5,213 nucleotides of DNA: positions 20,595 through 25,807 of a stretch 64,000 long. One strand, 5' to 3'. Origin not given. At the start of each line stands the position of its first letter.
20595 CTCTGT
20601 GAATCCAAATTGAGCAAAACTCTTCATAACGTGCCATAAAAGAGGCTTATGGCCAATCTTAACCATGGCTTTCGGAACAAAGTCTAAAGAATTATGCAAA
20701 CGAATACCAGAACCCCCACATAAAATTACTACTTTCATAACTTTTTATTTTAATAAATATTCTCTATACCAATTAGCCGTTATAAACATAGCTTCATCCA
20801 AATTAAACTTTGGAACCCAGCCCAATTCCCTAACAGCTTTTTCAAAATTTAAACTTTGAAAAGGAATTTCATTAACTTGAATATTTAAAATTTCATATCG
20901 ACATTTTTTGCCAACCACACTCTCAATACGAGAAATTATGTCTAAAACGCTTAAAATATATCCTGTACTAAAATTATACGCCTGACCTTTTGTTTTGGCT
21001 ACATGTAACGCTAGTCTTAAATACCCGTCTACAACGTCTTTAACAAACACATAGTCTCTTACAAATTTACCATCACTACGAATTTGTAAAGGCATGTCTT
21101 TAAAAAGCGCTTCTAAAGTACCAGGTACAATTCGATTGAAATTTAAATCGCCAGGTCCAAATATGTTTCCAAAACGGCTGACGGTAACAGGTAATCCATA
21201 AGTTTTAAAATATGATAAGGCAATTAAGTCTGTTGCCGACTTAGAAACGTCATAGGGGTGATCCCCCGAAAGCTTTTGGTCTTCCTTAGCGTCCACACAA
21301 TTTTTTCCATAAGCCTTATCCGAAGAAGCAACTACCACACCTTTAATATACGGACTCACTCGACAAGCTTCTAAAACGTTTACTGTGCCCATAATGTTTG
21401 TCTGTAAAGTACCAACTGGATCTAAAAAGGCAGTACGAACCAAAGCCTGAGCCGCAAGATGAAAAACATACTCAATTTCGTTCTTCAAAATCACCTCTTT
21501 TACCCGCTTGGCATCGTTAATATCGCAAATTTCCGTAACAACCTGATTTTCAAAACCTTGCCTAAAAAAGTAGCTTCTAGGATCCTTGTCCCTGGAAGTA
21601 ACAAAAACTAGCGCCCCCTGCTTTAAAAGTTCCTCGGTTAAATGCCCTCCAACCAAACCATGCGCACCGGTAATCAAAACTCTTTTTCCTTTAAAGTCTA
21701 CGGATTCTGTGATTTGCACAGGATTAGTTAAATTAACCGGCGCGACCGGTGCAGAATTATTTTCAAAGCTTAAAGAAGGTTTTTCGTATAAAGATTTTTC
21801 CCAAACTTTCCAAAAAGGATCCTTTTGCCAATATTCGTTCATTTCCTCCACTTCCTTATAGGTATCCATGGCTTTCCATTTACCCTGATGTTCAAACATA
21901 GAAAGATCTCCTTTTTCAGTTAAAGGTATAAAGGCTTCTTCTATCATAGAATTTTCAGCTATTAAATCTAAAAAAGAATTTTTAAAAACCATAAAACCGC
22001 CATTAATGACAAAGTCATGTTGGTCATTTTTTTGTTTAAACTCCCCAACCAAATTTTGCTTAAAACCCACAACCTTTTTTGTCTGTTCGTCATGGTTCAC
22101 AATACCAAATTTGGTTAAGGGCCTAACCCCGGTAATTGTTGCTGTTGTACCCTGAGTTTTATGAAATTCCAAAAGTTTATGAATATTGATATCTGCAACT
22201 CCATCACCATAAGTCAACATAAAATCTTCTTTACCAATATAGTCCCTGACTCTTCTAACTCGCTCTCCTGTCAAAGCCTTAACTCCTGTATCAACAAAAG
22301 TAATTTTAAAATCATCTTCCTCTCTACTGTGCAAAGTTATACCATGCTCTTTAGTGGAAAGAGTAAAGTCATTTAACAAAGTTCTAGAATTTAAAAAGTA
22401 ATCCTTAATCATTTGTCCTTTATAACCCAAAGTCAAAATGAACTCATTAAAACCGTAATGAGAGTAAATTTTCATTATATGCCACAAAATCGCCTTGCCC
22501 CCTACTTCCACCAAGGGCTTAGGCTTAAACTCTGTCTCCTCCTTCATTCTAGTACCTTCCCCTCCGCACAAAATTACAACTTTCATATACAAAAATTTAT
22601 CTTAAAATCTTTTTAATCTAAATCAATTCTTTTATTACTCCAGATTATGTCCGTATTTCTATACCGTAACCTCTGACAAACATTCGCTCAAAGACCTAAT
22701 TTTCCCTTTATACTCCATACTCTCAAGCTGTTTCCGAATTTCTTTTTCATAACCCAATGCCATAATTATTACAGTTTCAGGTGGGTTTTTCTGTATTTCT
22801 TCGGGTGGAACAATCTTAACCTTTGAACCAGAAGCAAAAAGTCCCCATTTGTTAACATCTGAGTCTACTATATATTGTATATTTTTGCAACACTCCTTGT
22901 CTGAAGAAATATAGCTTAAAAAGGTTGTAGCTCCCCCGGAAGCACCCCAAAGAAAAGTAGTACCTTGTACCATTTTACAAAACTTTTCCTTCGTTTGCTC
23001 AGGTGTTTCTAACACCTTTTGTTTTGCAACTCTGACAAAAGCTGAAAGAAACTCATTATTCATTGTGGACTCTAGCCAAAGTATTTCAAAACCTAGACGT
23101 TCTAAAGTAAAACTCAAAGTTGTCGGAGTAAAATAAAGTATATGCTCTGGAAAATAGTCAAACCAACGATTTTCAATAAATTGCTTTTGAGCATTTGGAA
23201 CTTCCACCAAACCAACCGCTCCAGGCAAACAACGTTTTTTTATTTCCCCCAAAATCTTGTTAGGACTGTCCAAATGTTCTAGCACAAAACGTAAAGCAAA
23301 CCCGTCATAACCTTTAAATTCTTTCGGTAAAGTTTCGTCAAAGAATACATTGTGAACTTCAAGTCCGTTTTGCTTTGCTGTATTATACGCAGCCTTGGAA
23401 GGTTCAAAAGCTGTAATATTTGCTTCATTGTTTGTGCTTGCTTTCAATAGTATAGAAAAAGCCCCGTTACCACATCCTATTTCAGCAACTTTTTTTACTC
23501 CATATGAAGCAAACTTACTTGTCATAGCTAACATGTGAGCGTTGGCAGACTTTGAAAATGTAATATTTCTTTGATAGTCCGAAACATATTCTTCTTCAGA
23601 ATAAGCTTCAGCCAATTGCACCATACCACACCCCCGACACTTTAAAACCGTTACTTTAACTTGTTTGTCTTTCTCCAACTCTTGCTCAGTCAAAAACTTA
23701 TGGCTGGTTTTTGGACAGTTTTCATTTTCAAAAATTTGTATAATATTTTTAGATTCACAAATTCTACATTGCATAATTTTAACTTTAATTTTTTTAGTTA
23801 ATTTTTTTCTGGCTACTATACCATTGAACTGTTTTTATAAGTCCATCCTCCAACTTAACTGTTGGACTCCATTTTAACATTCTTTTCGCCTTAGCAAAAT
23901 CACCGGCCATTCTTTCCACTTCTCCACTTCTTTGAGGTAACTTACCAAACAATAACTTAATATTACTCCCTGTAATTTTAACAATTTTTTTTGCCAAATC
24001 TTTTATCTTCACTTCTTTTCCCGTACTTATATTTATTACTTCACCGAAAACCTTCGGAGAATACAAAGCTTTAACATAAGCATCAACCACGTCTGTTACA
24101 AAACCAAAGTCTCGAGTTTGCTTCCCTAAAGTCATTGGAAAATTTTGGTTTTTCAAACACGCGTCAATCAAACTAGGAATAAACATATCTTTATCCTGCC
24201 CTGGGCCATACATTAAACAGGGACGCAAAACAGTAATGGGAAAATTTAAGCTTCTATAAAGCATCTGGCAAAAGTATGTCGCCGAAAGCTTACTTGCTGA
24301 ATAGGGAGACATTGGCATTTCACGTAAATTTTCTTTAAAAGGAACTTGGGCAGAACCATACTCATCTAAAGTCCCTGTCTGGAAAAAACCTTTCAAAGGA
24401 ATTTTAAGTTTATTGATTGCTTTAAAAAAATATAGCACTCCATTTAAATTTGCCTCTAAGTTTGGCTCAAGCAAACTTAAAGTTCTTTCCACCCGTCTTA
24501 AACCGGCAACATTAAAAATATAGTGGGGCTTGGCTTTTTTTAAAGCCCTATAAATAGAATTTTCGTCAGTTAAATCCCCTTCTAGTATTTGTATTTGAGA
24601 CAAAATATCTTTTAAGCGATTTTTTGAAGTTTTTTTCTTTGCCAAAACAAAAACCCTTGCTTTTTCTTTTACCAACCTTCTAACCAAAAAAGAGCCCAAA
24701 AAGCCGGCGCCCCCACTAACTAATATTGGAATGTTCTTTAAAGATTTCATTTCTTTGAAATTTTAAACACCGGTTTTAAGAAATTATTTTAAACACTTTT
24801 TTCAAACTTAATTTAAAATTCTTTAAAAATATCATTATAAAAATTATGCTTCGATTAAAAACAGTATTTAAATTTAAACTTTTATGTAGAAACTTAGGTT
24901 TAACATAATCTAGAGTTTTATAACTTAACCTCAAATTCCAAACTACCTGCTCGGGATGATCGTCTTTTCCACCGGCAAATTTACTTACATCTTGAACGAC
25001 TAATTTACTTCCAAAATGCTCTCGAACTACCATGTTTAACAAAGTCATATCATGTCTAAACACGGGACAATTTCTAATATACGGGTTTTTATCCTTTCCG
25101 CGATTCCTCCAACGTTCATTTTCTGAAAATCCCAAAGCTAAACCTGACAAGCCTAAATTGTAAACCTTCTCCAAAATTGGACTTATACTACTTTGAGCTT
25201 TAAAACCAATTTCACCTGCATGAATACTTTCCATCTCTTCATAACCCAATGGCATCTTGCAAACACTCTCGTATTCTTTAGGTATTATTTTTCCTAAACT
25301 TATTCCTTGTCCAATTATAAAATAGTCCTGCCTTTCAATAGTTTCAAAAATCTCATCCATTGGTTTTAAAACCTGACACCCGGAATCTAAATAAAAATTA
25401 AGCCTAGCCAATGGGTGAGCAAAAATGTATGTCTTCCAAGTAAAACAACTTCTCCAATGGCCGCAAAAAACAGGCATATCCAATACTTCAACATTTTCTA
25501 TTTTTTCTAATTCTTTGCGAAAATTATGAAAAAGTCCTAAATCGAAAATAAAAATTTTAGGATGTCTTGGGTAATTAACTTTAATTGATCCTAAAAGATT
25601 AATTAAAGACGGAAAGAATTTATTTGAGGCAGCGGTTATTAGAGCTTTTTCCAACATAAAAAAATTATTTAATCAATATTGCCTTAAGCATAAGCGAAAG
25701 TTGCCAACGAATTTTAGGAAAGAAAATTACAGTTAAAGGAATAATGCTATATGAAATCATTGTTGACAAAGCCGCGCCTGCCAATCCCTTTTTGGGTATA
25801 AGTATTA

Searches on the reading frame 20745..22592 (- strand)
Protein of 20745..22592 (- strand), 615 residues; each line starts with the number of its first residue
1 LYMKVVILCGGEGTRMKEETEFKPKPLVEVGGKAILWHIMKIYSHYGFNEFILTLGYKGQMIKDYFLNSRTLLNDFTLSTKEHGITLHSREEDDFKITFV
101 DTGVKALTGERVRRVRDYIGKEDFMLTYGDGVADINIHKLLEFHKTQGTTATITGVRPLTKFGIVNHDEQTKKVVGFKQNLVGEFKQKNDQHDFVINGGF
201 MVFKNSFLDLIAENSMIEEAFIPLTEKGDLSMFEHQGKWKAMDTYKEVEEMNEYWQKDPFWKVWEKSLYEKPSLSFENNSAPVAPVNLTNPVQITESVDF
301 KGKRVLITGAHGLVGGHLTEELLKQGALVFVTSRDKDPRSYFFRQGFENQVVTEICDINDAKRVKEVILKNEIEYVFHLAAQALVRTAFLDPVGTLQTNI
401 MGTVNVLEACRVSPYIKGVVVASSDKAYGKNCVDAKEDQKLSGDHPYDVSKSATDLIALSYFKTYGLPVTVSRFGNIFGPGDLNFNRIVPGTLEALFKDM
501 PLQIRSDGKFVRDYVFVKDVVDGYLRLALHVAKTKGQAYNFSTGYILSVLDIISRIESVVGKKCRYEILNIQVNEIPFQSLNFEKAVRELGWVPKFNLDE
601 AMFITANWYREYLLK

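Call 8: search_protein_families(library=pfam, proteins=[window:20745-22592:-], max_evalue=0.00001)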
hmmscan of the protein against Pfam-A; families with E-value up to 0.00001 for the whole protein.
window:20745-22592:- (615 aa): 9 families
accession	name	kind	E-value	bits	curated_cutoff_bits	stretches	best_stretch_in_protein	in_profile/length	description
PF01370.27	Epimerase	-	3.2e-45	154.9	20.9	1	305-540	1-238/240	NAD dependent epimerase/dehydratase family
PF16363.11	GDP_Man_Dehyd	-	3.4e-42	145.5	27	1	306-601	1-328/332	GDP-mannose 4,6 dehydratase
PF02719.21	Polysacc_synt_2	-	2e-16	60.5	20.2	1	305-479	1-173/293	Polysaccharide biosynthesis protein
PF01073.25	3Beta_HSD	-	3.6e-13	49.6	22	1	306-522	1-223/280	3-beta hydroxysteroid dehydrogenase/isomerase family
PF00483.29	NTP_transferase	-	6.2e-13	49.3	21.2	1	4-239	1-226/245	Nucleotidyl transferase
PF07993.18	NAD_binding_4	-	6.6e-10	39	20.1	1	307-484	1-217/258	Male sterility protein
PF04321.23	RmlD_sub_bind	-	4.5e-08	33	27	1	304-413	2-92/287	RmlD substrate binding domain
PF12804.13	NTP_transf_3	-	3.2e-07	31.1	27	1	5-58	1-49/160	MobA-like NTP transferase domain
PF05368.20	NmrA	-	3.5e-06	27.3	27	0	303-368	3-67/298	NmrA-like family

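Call 12: search_protein_families(library=ncbifam, proteins=[window:20745-22592:-], max_evalue=1e-8)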
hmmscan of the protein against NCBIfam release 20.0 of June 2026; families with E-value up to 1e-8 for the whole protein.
window:20745-22592:- (615 aa): 30 families (the best 25 are shown)
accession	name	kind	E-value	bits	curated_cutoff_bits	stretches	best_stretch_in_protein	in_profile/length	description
TIGR02623.1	G1P_cyt_trans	equivalog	3.5e-82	275.7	300.25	1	3-264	1-255/255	glucose-1-phosphate cytidylyltransferase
TIGR02622.1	CDP_4_6_dhtase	equivalog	1.6e-58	198.5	278.45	1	300-612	2-333/352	CDP-glucose 4,6-dehydratase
TIGR01181.1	dTDP_gluc_dehyt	equivalog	3.7e-42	144.5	365.1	1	304-611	1-313/321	dTDP-glucose 4,6-dehydratase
TIGR04180.1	EDH_00030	hypoth_equivalog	4.6e-40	137.5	475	1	305-565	1-261/297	NAD-dependent 4,6-dehydratase LegB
TIGR01179.1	galE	equivalog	2.2e-33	115.5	262.3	2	304-479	1-178/332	UDP-glucose 4-epimerase GalE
NF007582.0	PRK10217.1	equivalog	3.8e-21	75.6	698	1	303-609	2-331/355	dTDP-glucose 4,6-dehydratase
TIGR03992.1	Arch_glmU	subfamily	5.8e-20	71.5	292.1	1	3-71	1-69/393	bifunctional sugar-1-phosphate nucleotidylyltransferase/acetyltransferase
NF007490.0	PRK10084.1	subfamily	1.1e-18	67.4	649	1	442-610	162-335/361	dTDP-glucose 4,6-dehydratase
NF007956.0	PRK10675.1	subfamily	1.8e-18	66.8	394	0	506-608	225-328/338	UDP-glucose 4-epimerase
NF011728.1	PRK15181.1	equivalog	8.4e-18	64.5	760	1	301-553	14-275/348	Vi polysaccharide biosynthesis UDP-N-acetylglucosaminuronic acid C-4 epimerase TviC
TIGR02197.1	heptose_epim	equivalog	4.1e-17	62.3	274.6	1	305-570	1-265/316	ADP-glyceromanno-heptose 6-epimerase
NF052502.1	man1P_GTase_Rv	exception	2.8e-16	59.4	440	1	4-244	2-219/352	mannose-1-phosphate guanylyltransferase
NF041313.1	UDPGP_AglF_Halo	equivalog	5.3e-16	58.8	400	1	3-66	1-64/234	UTP--glucose-1-phosphate uridylyltransferase AglF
TIGR03589.1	PseB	equivalog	1.6e-15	56.9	407.75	1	300-444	2-143/324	UDP-N-acetylglucosamine 4,6-dehydratase (inverting)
NF045761.1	NAMPUrTaseMurU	equivalog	4.8e-14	52.8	250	1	3-253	1-225/226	N-acetylmuramate alpha-1-phosphate uridylyltransferase MurU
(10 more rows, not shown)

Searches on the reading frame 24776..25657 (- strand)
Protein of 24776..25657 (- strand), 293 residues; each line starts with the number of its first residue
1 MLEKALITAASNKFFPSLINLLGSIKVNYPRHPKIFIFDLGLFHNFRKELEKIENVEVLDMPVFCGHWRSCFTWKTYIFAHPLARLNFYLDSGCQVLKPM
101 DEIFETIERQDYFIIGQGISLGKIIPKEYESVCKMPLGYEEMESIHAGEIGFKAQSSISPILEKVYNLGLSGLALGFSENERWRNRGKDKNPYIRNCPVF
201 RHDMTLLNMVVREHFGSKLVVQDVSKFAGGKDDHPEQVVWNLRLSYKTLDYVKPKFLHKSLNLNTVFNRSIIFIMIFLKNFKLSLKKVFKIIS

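Call 9: search_protein_families(library=pfam, proteins=[window:24776-25657:-], max_evalue=0.00001)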
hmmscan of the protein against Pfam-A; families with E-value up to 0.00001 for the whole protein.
window:24776-25657:- (293 aa): 0 families

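Call 33: search_protein_families(library=pfam, proteins=[window:24776-25657:-], max_evalue=0.1)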
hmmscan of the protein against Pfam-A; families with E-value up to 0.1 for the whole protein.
window:24776-25657:- (293 aa): 1 family
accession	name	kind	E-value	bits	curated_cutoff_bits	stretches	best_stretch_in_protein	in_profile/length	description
PF07801.16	DUF1647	-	0.0056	16.9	25.7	1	6-64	64-126/141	Protein of unknown function (DUF1647)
